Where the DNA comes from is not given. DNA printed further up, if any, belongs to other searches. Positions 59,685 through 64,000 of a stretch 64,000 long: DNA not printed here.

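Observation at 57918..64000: A reading frame of more than 2000 codons is missing from the ORF track: a third giant surface lipoprotein running off the window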

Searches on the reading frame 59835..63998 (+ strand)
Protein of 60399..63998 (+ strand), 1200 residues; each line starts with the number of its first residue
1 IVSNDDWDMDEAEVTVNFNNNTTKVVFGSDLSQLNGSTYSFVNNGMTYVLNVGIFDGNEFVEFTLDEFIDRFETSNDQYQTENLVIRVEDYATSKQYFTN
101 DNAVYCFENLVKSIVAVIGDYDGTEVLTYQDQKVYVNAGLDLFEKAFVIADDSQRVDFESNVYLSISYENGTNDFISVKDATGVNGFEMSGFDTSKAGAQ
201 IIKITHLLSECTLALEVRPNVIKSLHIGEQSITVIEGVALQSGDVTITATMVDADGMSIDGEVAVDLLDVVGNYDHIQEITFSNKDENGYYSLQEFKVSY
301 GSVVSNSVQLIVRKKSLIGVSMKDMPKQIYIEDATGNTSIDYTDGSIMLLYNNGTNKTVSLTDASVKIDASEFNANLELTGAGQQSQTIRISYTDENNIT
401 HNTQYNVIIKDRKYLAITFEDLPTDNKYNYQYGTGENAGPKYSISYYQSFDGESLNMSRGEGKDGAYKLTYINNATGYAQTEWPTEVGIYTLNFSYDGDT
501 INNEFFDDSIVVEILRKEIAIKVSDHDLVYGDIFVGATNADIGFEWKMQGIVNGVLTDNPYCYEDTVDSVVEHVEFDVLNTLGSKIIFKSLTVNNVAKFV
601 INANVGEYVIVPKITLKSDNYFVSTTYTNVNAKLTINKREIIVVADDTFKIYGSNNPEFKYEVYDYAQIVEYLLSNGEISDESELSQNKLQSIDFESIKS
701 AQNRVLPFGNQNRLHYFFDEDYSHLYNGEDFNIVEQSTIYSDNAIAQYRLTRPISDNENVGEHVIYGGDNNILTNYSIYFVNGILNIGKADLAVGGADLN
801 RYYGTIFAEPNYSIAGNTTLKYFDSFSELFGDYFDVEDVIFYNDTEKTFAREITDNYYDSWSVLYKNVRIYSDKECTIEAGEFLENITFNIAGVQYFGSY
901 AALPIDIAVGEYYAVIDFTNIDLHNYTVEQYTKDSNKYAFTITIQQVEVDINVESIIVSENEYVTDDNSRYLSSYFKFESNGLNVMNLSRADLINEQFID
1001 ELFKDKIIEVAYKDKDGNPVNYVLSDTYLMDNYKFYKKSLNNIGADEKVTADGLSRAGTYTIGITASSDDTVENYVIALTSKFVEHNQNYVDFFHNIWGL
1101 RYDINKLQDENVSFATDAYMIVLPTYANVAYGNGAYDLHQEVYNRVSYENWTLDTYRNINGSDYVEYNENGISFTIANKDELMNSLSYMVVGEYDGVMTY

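Call 29: search_protein_representatives(protein=window:60399-63998:+)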
Query: 1200 residues. Proteins with E-value up to 0.001 (for the whole library): 436; up to 1e-10: 149; up to 1e-30: 27. The best 150 are listed.
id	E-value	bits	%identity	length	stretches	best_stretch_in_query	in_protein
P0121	0.0e+00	1833.7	56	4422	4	1-1200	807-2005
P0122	6.0e-184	630.5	35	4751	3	3-1200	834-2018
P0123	5.3e-179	614.2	34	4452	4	1-1200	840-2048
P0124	1.8e-170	585.9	33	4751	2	4-1198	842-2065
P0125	2.7e-140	486.0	32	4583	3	4-1200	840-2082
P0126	5.3e-139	481.7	32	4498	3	5-1200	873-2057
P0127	8.4e-114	398.2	33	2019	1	2-1180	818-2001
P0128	7.4e-101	355.4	32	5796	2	4-1167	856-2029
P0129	8.0e-76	272.5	36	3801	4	62-670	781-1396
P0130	4.2e-72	260.2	33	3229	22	755-831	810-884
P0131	3.6e-68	247.1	34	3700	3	70-665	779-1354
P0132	7.3e-67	242.8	33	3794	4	122-666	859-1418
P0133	8.0e-65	236.1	31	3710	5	1-666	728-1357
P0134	4.8e-60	220.2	36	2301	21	601-662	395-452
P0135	2.2e-55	204.8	31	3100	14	599-831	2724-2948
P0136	4.2e-50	187.3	29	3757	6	28-672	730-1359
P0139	3.1e-44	167.9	39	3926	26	599-665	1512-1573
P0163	9.0e-24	100.1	37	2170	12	601-663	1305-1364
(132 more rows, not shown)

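Call 31: find_encoding_contigs(protein=P0121, flank=10000, max_places=4)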
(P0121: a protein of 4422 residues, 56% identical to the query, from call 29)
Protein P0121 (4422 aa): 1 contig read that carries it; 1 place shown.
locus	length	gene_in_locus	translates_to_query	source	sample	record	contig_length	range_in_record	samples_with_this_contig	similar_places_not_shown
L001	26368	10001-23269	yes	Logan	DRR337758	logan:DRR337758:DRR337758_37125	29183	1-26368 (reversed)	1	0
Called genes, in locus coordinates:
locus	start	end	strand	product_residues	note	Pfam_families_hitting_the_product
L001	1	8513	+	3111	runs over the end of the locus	-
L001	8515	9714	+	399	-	-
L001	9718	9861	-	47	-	-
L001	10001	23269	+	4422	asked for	PF07523:Big_3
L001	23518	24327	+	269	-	PF12822:ECF_trnsprt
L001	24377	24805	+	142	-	PF02367:TsaE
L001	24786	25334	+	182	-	PF00814:TsaD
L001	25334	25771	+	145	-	PF13302:Acetyltransf_3 (weak), PF13420:Acetyltransf_4, PF13673:Acetyltransf_10, PF00583:Acetyltransf_1, PF13508:Acetyltransf_7, PF08445:FR47 (weak)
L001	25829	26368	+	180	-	?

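Call 32: search_protein_families(library=pfam, max_evalue=1, proteins=[P0121, P0122])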
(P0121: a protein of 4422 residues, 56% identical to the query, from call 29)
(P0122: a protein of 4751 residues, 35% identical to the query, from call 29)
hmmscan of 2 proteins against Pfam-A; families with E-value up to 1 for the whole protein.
P0121 (4422 aa): 1 family
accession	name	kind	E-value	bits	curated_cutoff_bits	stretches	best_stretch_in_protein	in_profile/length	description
PF07523.18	Big_3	-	1.2e-24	86.8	21.2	3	102-168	2-68/68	Bacterial Ig-like domain (group 3)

P0122 (4751 aa): 2 families
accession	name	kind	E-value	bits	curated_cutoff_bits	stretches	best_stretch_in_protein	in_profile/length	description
PF07523.18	Big_3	-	3.2e-29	101.4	21.2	3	125-189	4-68/68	Bacterial Ig-like domain (group 3)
PF22681.2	Lmo2446-like_N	-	0.097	13.3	29.7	1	3337-3383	25-72/72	Lmo2446-like, N-terminal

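Call 56: predict_structure(alignment_id=A3)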
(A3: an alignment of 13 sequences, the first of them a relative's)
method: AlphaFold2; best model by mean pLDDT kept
length: 983 residues; sequences in the alignment: 13
mean_pLDDT: 70.3   pTM: 0.52
mean pLDDT of the five models: 70.3, 69.0, 66.8, 65.8, 64.4
residues with pLDDT >= 90: 52; 70-90: 533; 50-70: 276; < 50: 122
segments of 3 or more residues with pLDDT < 50: 1-22, 83-86, 368-396, 418-444, 589-595, 626-629, 745-751, 815-823, 945-951
pLDDT, mean of each block of 10 residues (from residue 1): 21 24 60 73 84 89 86 86 56 87 81 85 83 86 61 87 83 76 75 59 63 81 81 82 70 73 75 64 71 74 67 67 72 59 66 71 48 27 30 47 59 51 35 36 53 70 61 70 65 64 72 72 71 79 85 83 85 86 65 58 86 81 52 68 85 79 85 78 68 72 61 90 84 71 52 67 82 78 81 68 86 50 65 88 69 83 84 83 82 61 73 82 83 76 50 64 87 82 72
secondary structure, 60 per line:
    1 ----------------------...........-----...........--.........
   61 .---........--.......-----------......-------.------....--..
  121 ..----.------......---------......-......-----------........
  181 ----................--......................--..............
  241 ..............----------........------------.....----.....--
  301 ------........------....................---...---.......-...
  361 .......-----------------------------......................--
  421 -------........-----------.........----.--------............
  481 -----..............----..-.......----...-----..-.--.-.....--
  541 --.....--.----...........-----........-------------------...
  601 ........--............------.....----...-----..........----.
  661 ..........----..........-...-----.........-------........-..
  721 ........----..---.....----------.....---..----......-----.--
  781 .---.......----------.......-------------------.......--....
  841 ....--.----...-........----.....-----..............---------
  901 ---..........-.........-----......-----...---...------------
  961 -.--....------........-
elements in order (helices of 4 or more, strands of 3 or more residues): E23-33 E39-49 E52-61 E65-72 E75-81 E93-98 E113-116 E119-122 E134-139 E149-154 E156-161 E173-180 E185-200 E203-224 E227-254 E265-272 E285-289 E294-298 E307-314 E324-340 E350-356 E358-367 E397-401 H402-418 H428-435 E447-455 E469-480 E486-499 E507-513 E518-520 E534-538 E543-547 E555-565 E571-578 E598-608 E611-622 E629-633 E638-640 E646-655 E660-670 E675-684 H694-702 E710-717 E719-728 E738-742 E753-757 E767-772 E785-791 E802-808 E828-834 E837-844 E852-854 H856-863 H868-872 E878-891 H904-913 E915-923 E929-934 E965-968 E975-982

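Call 58: fold_search(model_id=the predicted structure, library=pdb)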
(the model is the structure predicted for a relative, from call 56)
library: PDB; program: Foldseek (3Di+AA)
matches with E <= 10: 765; with E <= 0.001: 9
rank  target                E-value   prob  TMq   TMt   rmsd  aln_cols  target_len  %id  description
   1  6ms3_B                3.5e-05  0.98  0.14  0.24  21.5       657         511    7  Crystal structure of the GH43 protein BlXynB mutant (K247S) from Bacillus licheniformis (released 2019-04-17)
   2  3wv6_A                4.9e-05  1.00  0.10  0.31  17.5       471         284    8  Crystal Structure of a protease-resistant mutant form of human galectin-9 (released 2015-05-20)
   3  6ms3_A                8.3e-05  0.96  0.14  0.24  21.3       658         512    7  Crystal structure of the GH43 protein BlXynB mutant (K247S) from Bacillus licheniformis (released 2019-04-17)
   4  7k1r_A                1.1e-04  0.96  0.13  0.22  30.1       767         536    9  X-ray Structure of an Enterobacter GH43 Beta-Xylosidase: EcXyl43 F507A mutant (released 2021-11-10)
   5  6ife_B                4.6e-04  0.91  0.14  0.23  30.8       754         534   10  A Glycoside Hydrolase Family 43 beta-Xylosidase (released 2019-03-13)
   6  6ms2                  4.6e-04  0.90  0.15  0.24  21.1       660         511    7  Crystal structure of the GH43 BlXynB protein from Bacillus licheniformis (released 2019-04-17)
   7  2iah_A                5.1e-04  0.08  0.05  0.05  40.0       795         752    8  Crystal structure of the ferripyoverdine receptor of the outer membrane of Pseudomonas aeruginosa bound to ferripyover (released 2007-09-11)
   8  1kmp                  7.1e-04  0.14  0.06  0.07  37.0       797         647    8  Crystal structure of the Outer Membrane Transporter FecA Complexed with Ferric Citrate (released 2002-03-06)
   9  8the_A                9.5e-04  0.12  0.05  0.07  40.2       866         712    8  Cryo-EM structure of Pseudomonas aeruginosa TonB-dependent transporter PhuR in complex with synthetic antibody and hem (released 2024-01-31)
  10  9ijc                  1.1e-03  1.00  0.12  0.33  11.5       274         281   10  Crystal structure of the beta,kappa-carrageenase Cgbk16A from Wenyingzhuangia fucanilytica (released 2024-07-17)
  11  5jox_B                1.4e-03  0.94  0.15  0.26  30.3       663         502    9  Bacteroides ovatus Xyloglucan PUL GH43A in complex with AraDNJ (released 2016-08-10)
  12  9int_A                1.5e-03  0.99  0.12  0.33  11.5       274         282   10  Crystal structure of the complex of the beta,kappa-carrageenase Cgbk16A from Wenyingzhuangia fucanilytica with an olig (released 2024-07-17)
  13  5ocq_A                1.8e-03  0.87  0.10  0.28  21.2       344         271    8  Crystal structure of the complex of the kappa-carrageenase from Pseudoalteromonas carrageenovora with an oligotetrasac (released 2017-10-18)
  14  4bpz_B                1.9e-03  1.00  0.13  0.40  17.2       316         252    9  Crystal structure of lamA_E269S from Zobellia galactanivorans in complex with a trisaccharide of 1,3-1,4-beta-D-glucan (released 2013-12-18)
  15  9cdq_A                2.0e-03  0.06  0.05  0.05  41.1       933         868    8  Transferrin Binding Protein A in complex with transferrin (iron bound in N lobe only) (released 2026-03-11)
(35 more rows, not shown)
